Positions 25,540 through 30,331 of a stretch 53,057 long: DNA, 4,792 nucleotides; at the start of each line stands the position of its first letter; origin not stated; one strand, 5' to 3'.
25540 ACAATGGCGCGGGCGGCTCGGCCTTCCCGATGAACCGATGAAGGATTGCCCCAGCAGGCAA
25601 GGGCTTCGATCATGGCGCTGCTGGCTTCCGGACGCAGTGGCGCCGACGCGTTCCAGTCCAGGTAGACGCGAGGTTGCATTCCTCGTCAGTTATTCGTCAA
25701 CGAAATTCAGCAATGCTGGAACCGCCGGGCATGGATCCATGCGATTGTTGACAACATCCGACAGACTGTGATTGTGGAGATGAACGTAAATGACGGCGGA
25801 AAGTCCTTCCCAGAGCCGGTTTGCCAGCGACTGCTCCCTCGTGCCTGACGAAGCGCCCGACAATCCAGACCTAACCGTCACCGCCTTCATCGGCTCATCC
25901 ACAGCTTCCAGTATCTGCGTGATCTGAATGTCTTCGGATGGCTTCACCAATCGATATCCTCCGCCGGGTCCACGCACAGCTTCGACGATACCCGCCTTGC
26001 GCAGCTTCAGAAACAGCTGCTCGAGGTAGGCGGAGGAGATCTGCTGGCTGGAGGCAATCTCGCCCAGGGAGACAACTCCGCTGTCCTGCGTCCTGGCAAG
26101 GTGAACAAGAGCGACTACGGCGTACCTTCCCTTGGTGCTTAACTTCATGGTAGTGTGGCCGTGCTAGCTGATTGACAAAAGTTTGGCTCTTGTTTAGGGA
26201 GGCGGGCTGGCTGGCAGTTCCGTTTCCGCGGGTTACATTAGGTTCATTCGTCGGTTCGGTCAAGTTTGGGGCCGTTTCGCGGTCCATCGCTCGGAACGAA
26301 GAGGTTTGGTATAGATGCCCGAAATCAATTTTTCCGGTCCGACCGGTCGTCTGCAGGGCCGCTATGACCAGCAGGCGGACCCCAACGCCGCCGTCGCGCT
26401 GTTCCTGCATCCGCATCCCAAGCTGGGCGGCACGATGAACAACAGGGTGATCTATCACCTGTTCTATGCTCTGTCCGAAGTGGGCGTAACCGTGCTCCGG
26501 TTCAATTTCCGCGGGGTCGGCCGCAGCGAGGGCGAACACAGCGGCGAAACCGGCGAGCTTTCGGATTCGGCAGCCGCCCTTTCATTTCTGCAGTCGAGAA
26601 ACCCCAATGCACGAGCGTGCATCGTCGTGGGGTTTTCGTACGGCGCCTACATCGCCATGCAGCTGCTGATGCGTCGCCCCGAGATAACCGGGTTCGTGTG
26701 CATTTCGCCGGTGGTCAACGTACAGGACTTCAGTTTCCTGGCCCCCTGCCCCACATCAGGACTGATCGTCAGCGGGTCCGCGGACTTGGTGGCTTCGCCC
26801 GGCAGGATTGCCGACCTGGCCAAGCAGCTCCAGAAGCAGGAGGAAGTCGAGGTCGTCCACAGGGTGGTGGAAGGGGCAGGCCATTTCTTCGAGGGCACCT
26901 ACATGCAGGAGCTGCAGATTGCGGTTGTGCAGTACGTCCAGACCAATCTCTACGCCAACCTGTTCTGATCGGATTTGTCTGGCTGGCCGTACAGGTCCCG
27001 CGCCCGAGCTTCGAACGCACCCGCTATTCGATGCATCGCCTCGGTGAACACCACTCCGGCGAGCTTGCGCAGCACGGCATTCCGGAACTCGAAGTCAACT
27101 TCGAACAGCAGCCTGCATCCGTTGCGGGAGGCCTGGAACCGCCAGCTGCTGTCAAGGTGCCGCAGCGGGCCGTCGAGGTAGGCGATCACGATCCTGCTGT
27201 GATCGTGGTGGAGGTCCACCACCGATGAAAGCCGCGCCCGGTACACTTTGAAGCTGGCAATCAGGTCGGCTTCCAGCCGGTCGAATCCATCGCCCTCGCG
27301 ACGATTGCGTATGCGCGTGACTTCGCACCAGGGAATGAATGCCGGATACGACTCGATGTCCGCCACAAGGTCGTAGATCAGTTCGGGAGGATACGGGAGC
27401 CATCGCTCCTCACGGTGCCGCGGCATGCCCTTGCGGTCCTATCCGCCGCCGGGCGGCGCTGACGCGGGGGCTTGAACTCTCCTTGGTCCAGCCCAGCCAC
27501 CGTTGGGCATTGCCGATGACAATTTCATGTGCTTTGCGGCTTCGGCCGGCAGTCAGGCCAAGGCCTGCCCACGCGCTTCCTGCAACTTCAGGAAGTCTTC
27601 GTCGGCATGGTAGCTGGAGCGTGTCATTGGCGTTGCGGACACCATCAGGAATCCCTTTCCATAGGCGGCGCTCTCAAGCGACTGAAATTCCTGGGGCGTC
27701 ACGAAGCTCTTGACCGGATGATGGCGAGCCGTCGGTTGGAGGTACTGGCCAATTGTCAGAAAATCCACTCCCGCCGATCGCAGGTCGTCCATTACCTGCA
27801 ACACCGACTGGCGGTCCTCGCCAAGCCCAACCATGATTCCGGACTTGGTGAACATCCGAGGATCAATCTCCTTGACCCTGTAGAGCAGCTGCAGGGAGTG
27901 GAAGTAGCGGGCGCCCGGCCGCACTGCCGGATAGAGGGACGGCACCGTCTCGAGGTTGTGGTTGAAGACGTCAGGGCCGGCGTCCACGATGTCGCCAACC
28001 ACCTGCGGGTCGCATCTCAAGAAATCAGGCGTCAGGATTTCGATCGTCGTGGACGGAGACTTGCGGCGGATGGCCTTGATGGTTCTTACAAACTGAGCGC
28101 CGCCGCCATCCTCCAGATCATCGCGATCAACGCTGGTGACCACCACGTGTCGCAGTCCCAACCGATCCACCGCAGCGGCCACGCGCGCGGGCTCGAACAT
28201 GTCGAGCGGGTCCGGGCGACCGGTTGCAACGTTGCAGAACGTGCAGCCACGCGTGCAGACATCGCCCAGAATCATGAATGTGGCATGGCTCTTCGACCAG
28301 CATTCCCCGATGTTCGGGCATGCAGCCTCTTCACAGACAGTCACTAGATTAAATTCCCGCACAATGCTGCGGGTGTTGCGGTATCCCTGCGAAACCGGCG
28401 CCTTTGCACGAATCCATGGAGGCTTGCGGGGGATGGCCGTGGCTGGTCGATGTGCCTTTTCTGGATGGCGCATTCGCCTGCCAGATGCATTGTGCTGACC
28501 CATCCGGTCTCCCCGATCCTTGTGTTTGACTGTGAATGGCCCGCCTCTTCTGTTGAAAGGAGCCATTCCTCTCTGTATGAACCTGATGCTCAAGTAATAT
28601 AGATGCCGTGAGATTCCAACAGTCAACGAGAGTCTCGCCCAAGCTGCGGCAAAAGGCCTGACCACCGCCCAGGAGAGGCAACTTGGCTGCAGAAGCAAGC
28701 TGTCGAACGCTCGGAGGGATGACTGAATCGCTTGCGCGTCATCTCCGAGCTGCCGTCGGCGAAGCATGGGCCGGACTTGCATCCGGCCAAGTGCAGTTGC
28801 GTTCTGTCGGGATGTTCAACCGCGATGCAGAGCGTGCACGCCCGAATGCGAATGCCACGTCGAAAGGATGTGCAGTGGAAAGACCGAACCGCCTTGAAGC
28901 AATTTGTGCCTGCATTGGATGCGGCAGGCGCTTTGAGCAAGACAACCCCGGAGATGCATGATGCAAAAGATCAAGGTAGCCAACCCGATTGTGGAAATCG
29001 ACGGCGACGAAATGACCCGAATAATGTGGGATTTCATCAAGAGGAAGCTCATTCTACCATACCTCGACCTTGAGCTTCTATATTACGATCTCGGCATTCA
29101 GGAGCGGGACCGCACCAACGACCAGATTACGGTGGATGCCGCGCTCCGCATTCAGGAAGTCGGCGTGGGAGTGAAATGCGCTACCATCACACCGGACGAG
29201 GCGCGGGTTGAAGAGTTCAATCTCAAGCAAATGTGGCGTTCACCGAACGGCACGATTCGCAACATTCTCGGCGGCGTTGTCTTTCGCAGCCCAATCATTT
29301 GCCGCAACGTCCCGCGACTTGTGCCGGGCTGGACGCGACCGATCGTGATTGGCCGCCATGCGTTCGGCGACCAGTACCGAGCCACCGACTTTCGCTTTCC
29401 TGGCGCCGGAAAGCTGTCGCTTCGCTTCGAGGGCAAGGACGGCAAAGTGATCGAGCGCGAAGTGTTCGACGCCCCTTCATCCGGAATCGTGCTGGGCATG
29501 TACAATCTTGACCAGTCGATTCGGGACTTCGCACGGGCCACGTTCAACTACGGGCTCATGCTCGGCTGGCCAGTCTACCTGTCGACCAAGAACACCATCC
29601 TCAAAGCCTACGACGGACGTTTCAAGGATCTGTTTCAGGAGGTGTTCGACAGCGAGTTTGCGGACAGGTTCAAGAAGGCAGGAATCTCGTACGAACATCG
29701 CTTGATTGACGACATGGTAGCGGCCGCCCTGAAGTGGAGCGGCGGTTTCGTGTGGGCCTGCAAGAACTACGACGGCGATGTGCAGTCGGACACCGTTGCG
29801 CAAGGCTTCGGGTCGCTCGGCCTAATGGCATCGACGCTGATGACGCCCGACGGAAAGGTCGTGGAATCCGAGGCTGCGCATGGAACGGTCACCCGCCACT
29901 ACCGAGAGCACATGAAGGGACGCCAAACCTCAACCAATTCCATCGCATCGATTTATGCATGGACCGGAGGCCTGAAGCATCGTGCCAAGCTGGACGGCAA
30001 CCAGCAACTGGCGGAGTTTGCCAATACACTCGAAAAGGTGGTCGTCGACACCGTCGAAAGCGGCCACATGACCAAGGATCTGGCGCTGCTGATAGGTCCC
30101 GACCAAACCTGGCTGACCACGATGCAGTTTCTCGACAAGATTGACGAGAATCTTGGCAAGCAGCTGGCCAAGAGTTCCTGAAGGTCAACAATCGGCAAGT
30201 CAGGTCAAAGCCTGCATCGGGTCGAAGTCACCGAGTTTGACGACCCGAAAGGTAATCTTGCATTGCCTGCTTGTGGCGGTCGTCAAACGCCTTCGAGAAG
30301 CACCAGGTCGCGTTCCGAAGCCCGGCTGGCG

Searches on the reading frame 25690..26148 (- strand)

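Call 10: search_protein_families(library=pfam, proteins=[window:25690-26148:-], max_evalue=0.001)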
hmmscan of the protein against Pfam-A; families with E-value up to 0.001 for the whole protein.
window:25690-26148:- (152 aa): 2 families
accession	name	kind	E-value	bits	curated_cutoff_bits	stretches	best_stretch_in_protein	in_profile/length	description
PF02082.26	Rrf2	-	8.9e-34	116.9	30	1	3-135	1-132/132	Iron-dependent Transcriptional regulator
PF03444.21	HrcA_DNA-bdg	-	6.5e-05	23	21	1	3-66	2-64/79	Winged helix-turn-helix transcription repressor, HrcA DNA-binding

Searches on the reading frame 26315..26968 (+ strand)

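Call 10: search_protein_families(library=pfam, proteins=[window:26315-26968:+], max_evalue=0.001)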
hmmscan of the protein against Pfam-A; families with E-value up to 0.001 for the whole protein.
window:26315-26968:+ (217 aa): 6 families
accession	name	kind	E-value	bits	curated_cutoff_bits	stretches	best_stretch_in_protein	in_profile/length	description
PF12146.15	Hydrolase_4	-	4.6e-15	56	27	1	46-138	20-115/239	Serine aminopeptidase, S33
PF00561.26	Abhydrolase_1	-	1.2e-11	45.2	25.8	1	45-136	15-103/245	alpha/beta hydrolase fold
PF12697.13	Abhydrolase_6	-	5.6e-11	43.9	26.3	1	29-135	2-97/217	Alpha/beta hydrolase family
PF00326.27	Peptidase_S9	-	4.1e-07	30.2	22.6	0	50-137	7-102/213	Prolyl oligopeptidase family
PF02129.25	Peptidase_S15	-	2.8e-05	24.4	23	1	40-139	46-136/262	X-Pro dipeptidyl-peptidase (S15 family)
PF08840.17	BAAT_C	-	0.00041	20.9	20.9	0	148-210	115-178/210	BAAT / Acyl-CoA thioester hydrolase C terminal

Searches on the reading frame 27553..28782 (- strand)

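Call 10: search_protein_families(library=pfam, proteins=[window:27553-28782:-], max_evalue=0.001)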
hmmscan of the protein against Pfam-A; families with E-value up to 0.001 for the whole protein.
window:27553-28782:- (409 aa): 2 families
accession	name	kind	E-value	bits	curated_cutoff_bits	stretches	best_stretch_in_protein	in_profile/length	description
PF04055.27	Radical_SAM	-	2.9e-16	60.5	29.5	1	170-334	1-166/166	Radical SAM superfamily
PF16881.10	LIAS_N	-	3.9e-08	34.1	27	1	105-155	46-96/96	N-terminal domain of lipoyl synthase of Radical_SAM family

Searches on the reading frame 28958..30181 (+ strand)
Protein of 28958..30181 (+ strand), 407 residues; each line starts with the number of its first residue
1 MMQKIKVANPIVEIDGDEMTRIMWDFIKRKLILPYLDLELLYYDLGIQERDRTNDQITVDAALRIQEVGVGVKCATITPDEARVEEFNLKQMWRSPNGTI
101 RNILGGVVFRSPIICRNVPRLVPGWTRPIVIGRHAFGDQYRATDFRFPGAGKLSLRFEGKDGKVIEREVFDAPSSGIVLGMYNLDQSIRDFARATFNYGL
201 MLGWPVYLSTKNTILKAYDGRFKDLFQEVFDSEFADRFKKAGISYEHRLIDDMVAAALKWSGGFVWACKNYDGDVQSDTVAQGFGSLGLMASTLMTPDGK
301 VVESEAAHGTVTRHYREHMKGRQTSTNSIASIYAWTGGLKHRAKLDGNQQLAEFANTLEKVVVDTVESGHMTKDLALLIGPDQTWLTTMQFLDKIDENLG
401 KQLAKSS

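Call 9: search_protein_families(library=pfam, proteins=[window:28958-30181:+], max_evalue=0.001)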
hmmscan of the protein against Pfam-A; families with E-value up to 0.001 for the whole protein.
window:28958-30181:+ (407 aa): 1 family
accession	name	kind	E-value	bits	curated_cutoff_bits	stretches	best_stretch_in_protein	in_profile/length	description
PF00180.25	Iso_dh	-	6e-56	190.6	27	1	6-394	1-347/348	Isocitrate/isopropylmalate dehydrogenase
